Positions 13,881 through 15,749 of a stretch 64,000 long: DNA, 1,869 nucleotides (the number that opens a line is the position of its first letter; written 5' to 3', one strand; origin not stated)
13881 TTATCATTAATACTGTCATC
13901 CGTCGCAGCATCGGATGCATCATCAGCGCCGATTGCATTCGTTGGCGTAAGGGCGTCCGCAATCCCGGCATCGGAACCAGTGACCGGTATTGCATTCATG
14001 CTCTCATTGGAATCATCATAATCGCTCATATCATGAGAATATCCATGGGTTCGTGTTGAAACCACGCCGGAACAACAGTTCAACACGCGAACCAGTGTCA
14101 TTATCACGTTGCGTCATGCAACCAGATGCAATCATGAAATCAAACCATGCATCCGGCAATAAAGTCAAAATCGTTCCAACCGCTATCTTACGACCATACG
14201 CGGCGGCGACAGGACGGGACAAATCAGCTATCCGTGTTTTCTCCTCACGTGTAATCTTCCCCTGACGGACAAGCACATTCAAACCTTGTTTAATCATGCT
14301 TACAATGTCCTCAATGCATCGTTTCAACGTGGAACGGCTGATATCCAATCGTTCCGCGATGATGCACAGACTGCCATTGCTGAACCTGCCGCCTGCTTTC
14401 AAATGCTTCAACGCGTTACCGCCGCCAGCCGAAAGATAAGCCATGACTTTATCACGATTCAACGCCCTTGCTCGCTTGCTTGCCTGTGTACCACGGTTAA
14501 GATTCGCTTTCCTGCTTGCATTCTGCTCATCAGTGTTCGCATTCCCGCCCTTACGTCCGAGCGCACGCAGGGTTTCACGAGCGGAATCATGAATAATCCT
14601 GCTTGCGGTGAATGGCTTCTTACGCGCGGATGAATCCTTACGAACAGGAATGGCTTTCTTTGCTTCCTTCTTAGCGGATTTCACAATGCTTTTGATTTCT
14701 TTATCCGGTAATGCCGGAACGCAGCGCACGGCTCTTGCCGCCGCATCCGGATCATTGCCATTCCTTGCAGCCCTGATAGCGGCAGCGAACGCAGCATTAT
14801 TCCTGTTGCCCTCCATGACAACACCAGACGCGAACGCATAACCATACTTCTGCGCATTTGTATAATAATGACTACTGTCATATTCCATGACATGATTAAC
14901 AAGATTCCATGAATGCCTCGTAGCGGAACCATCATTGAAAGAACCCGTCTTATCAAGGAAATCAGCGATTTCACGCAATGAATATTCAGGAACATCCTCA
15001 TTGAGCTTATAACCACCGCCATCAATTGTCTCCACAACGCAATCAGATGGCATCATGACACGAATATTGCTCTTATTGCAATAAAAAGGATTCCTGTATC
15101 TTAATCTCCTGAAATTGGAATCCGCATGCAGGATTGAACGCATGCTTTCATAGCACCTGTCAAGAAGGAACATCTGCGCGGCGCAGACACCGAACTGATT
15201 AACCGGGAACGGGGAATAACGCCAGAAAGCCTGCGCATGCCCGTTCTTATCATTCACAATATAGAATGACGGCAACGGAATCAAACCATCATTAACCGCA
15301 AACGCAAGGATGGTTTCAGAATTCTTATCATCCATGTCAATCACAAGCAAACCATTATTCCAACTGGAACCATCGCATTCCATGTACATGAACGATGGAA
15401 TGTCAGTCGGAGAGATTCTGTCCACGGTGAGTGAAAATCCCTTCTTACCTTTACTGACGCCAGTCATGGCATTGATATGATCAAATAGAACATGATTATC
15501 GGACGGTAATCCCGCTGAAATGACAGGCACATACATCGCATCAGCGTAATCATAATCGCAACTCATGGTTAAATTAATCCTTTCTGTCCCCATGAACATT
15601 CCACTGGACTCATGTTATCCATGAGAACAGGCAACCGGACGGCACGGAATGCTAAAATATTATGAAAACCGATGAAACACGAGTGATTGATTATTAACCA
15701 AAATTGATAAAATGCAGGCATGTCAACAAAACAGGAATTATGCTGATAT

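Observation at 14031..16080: Putative replication origin: AEP-type Rep gene, an AT-rich spacer and 54-bp iteron-like direct repeats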

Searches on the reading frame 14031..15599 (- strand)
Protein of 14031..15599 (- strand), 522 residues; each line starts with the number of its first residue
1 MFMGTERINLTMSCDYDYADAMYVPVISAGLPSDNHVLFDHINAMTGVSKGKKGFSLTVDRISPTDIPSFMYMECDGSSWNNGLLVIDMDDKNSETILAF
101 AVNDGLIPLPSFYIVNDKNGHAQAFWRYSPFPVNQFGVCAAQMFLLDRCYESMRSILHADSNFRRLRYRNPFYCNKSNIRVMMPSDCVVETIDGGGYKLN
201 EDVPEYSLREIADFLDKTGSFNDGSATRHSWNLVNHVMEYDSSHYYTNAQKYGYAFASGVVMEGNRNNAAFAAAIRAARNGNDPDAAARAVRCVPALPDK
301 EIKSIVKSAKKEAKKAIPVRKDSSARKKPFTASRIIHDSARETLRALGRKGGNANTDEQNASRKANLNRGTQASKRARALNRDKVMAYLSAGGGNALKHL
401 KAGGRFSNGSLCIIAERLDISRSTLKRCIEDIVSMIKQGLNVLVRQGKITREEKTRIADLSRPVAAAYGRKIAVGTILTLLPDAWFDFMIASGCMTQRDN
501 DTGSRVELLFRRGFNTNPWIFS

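Call 3: search_protein_families(library=pfam, proteins=[window:14031-15599:-], max_evalue=1)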
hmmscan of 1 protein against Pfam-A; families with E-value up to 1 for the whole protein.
window:14031-15599:- (522 aa): 7 families
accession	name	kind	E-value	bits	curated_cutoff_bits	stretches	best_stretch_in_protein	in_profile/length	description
PF03090.23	Replicase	-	2e-09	38.1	26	1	82-174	23-110/130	Replicase family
PF08708.16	PriCT_1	-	3.5e-05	23.8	21.1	1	259-311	6-63/67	Primase C terminal 1 (PriCT-1)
PF04545.22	Sigma70_r4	-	0.045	13.7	24.1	1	409-429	21-41/50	Sigma-70, region 4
PF02796.21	HTH_7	-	0.067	13.8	23.8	1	414-428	27-41/45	Helix-turn-helix domain of resolvase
PF13384.12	HTH_23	-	0.099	12.9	24.6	0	414-427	23-36/50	Homeodomain-like domain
PF13936.12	HTH_38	-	0.28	11.4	27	0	410-427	22-39/44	Helix-turn-helix domain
PF13551.12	HTH_29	-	0.41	11.2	28.1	0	410-432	14-36/64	Winged helix-turn helix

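Call 10: search_protein_families(library=ncbifam, proteins=[window:14031-15599:-], max_evalue=0.001)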
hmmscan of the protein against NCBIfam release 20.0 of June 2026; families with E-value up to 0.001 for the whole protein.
window:14031-15599:- (522 aa): 0 families

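Call 11: search_dna_similar(query=window:14031-15599:-, collection=plasmids, mode=protein, max_rows=25)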
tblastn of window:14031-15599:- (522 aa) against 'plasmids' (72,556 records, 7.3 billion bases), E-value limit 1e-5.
No match.

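Call 12: find_homologous_proteins(query=window:14031-15599:-, max_evalue=0.001)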
Query window:14031-15599:- (522 aa): 4 proteins with E <= 0.001 among 8000 candidates.
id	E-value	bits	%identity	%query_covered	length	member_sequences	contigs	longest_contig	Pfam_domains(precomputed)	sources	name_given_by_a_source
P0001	0.0e+0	1173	99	100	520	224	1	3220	PF03090.24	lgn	-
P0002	6.8e-84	301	40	83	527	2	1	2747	PF03090.24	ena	-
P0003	3.3e-81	292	39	83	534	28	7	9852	-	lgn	-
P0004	6.4e-80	287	40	79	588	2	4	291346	PF03090.24,PF08708.17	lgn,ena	-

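Call 13: search_dna_similar(query=window:14031-15599:-, collection=phages, mode=protein, max_rows=25, max_evalue=0.01)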
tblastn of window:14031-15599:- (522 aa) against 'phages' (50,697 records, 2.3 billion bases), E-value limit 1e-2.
No match.

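Call 14: find_encoding_contigs(protein=P0004, flank=10000, max_places=6)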
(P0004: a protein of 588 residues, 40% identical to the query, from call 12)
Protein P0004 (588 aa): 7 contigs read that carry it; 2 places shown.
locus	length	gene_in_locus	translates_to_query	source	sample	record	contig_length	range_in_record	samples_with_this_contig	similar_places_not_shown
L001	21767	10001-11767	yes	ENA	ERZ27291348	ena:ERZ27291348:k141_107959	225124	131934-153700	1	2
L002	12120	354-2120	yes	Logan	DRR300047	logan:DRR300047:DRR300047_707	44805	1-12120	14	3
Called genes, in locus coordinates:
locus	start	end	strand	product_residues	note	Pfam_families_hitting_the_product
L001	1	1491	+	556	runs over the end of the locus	-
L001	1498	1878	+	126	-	-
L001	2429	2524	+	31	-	-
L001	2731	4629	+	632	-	-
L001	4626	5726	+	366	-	-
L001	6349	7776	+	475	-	PF18127:NAMPT_N, PF04095:NAPRTase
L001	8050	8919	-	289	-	-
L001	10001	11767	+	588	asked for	PF03090:Replicase, PF08708:PriCT_1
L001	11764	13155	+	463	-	PF02517:Rce1-like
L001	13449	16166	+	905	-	PF17191:RecG_wedge, PF00270:DEAD, PF04851:ResIII (weak), PF00271:Helicase_C, PF19833:RecG_dom3_C (faint)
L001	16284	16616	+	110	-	-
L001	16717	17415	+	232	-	PF12089:DUF3566 (weak)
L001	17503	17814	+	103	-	-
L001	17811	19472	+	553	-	-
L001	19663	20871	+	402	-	-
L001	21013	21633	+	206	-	-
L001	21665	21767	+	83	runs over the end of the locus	-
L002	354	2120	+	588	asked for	PF03090:Replicase, PF08708:PriCT_1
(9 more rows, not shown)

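Call 15: find_encoding_contigs(protein=P0003, flank=10000, max_places=6)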
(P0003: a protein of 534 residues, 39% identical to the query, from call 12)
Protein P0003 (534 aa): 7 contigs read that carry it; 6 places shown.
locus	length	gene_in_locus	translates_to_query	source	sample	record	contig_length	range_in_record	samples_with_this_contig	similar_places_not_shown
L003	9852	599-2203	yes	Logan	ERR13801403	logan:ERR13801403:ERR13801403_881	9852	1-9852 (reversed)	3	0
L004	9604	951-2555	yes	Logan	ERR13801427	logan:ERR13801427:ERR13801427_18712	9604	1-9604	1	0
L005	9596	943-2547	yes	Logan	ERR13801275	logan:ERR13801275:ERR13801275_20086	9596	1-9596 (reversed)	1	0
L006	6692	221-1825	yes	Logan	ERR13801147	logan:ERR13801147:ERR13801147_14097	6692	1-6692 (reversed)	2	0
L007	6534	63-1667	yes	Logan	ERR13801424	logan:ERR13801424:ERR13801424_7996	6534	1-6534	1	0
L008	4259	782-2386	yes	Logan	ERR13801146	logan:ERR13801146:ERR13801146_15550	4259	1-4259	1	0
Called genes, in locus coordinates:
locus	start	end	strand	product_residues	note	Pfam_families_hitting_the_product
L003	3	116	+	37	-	?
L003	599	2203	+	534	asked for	-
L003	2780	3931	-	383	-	-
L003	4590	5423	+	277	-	PF03602:Cons_hypoth95 (faint), PF01555:N6_N4_Mtase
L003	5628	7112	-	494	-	-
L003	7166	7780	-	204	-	-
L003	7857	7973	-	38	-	-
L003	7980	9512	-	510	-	PF01844:HNH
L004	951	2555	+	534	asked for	-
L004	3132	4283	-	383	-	-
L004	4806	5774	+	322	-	PF03602:Cons_hypoth95 (faint), PF01555:N6_N4_Mtase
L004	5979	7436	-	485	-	-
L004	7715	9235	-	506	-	PF01844:HNH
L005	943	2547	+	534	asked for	-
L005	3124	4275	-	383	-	-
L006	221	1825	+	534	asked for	-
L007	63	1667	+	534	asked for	-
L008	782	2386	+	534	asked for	-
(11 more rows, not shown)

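Call 21: find_encoding_contigs(protein=P0002, flank=10000)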
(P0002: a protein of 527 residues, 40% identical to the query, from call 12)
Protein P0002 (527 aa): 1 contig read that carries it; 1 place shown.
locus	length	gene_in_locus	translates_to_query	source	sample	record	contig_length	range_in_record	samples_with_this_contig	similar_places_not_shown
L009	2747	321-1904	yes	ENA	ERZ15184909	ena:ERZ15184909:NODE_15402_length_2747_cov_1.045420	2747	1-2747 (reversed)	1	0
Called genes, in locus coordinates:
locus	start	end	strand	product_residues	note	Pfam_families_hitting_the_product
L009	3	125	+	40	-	?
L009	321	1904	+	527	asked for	PF03090:Replicase (faint)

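Call 22: find_encoding_contigs(protein=P0001, flank=10000)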
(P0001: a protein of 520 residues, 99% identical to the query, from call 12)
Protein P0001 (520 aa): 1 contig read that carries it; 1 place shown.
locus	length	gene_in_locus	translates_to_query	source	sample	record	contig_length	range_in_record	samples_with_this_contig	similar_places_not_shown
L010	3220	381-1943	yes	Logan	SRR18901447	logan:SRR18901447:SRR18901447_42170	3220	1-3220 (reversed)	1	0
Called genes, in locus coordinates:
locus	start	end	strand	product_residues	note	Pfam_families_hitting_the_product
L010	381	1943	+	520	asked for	PF03090:Replicase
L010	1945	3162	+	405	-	PF02517:Rce1-like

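Call 32: find_related_loci(query=A2, collection=viral_contigs, flank=10000)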
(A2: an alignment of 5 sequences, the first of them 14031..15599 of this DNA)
Query A2 (522 aa) in viral_contigs; peptide patterns used: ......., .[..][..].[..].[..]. (x = any residue, [..] = any of these).
325 stretches matched a pattern, but none encodes a relative of the query by tblastn (E <= 1e-3).

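Call 33: find_related_loci(query=A2, collection=genome_contigs, flank=10000)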
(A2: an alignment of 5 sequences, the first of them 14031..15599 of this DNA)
Query A2 (522 aa) in genome_contigs; peptide patterns used: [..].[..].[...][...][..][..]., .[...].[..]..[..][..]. (x = any residue, [..] = any of these).
219 stretches matched a pattern, but none encodes a relative of the query by tblastn (E <= 1e-3).

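Call 36: search_protein_families(library=phrogs, proteins=[window:14031-15599:-], max_evalue=0.001)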
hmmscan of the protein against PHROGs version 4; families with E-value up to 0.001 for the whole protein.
window:14031-15599:- (522 aa): 1 family
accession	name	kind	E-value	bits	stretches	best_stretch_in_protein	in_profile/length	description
phrog_1883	-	DNA, RNA and nucleotide metabolism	0.00075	18.9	0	227-315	161-251/756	DNA helicase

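Call 40: search_solved_structures(query=A2, max_evalue=1, show_alignments=2)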
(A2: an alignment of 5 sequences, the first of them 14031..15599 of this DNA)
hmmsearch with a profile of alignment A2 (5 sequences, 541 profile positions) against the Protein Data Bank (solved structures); distinct sequences matched with E-value up to 1: 2.
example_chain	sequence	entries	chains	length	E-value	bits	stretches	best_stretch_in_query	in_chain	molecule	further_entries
3e03_A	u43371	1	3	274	0.87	11.4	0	288-317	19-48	Short chain dehydrogenase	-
7qnj_AAA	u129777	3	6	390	0.99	11.3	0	100-137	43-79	Lactaldehyde reductase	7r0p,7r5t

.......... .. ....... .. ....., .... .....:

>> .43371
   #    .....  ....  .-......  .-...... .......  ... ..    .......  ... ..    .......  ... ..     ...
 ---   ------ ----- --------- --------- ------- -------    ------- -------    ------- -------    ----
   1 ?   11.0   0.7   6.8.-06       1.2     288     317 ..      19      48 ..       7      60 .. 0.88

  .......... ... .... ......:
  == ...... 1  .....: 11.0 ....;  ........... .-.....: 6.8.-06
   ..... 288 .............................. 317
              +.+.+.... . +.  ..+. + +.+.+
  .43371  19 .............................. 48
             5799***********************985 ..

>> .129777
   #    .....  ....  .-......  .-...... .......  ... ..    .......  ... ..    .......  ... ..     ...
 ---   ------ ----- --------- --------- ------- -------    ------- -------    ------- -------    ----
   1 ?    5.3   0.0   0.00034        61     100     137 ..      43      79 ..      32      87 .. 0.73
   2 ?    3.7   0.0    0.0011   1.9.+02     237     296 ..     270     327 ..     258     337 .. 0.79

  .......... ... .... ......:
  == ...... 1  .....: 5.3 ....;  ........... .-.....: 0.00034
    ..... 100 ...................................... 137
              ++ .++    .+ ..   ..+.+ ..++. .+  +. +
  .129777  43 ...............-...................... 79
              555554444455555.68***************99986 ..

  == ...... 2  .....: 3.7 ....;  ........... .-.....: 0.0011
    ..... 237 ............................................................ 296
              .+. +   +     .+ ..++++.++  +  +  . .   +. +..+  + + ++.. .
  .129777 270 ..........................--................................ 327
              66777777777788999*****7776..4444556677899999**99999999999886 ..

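Call 50: search_protein_representatives(alignment_id=A2)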
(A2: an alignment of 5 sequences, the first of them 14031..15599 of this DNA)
Query: 5 sequences, 541 profile positions. Proteins with E-value up to 0.001 (for the whole library): 104; up to 1e-10: 34; up to 1e-30: 9. The best 104 are listed.
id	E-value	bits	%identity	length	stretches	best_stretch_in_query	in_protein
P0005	1.2e-211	720.6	-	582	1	6-540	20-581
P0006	1.5e-188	644.4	-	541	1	7-529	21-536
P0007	3.4e-131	455.1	-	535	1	38-514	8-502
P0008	2.1e-61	224.8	-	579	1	51-459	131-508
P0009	6.1e-59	216.6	-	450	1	67-461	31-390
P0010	5.3e-57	210.2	-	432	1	98-459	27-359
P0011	1.9e-52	195.2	-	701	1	67-471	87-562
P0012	1.2e-45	172.7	-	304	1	65-309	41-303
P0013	7.7e-40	153.6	-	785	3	86-337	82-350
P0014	8.7e-25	103.9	-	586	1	55-416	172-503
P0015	2.0e-23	99.4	-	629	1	80-414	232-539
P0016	7.6e-23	97.5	-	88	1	455-541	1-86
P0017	4.9e-21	91.5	-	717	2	267-451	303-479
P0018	5.3e-20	88.1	-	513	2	275-415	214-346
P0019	4.1e-17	78.6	-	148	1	71-195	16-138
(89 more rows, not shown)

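Call 51: list_cluster_members(proteins=[P0005, P0006, P0007, P0008, P0009, P0010, P0011, P0012, P0013, P0014])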
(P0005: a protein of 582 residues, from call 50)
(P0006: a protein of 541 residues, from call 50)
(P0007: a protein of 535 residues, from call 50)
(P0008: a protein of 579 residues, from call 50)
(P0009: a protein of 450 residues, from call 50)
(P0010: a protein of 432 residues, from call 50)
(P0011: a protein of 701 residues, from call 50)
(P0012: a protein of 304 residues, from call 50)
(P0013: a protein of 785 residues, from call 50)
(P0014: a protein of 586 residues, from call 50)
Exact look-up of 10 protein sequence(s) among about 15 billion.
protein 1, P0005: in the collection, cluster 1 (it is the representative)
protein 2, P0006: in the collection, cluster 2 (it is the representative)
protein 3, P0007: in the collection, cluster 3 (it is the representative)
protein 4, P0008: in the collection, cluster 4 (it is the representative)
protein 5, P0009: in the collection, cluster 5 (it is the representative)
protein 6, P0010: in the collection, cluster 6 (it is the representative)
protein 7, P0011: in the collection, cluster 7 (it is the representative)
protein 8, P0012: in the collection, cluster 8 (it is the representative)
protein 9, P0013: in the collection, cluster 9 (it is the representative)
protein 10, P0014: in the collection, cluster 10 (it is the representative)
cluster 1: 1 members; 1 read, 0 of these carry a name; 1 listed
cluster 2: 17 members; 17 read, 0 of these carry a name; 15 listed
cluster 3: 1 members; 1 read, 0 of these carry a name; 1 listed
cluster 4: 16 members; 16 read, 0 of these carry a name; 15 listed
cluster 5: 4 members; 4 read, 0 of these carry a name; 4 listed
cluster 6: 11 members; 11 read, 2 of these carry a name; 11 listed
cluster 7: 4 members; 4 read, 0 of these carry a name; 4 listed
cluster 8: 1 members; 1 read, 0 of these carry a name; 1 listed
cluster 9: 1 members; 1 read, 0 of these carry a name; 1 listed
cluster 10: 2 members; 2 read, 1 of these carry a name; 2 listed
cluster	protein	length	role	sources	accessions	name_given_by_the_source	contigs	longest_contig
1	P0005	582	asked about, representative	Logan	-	-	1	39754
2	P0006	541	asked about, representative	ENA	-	-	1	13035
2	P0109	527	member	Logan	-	-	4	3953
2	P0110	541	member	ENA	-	-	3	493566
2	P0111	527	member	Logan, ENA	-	-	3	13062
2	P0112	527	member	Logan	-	-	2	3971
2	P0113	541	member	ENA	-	-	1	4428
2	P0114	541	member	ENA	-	-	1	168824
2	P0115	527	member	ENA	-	-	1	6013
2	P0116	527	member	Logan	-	-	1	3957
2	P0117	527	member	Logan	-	-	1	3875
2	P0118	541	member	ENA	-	-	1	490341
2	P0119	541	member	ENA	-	-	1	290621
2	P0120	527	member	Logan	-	-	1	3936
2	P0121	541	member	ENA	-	-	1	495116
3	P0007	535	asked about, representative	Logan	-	-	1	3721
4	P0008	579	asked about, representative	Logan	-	-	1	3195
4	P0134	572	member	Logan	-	-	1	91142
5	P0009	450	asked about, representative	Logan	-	-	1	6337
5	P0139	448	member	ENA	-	-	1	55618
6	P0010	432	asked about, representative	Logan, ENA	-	-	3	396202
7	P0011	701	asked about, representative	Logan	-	-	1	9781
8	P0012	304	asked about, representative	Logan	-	-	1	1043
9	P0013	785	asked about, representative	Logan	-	-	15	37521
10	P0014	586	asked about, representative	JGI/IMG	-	hypothetical protein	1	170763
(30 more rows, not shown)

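Call 52: find_encoding_contigs(protein=P0121, flank=10000, max_places=3)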
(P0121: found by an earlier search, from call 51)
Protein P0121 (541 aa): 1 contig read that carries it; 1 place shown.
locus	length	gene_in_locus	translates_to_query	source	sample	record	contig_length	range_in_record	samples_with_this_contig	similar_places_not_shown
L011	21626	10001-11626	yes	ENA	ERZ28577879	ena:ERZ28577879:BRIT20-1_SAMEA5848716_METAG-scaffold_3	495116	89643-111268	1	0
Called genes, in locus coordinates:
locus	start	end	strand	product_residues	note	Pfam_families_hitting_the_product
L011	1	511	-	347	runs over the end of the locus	PF07669:Eco57I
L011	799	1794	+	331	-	PF12323:HTH_OrfB_IS605, PF01385:OrfB_IS605, PF07282:Cas12f1-like_TNB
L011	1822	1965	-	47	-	-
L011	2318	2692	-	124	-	-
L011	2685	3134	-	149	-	-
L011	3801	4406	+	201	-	-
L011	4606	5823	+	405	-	-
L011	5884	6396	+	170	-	-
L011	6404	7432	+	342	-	-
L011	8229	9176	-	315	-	-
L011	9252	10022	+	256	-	-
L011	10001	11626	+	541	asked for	-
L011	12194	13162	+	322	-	-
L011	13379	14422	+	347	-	PF07669:Eco57I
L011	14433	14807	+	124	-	PF10544:T5orf172, PF13455:MUG113 (weak)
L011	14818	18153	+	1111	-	PF10544:T5orf172 (weak), PF04851:ResIII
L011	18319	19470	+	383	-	PF02517:Rce1-like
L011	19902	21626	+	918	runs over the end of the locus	PF17191:RecG_wedge (weak), PF00270:DEAD, PF04851:ResIII, PF00271:Helicase_C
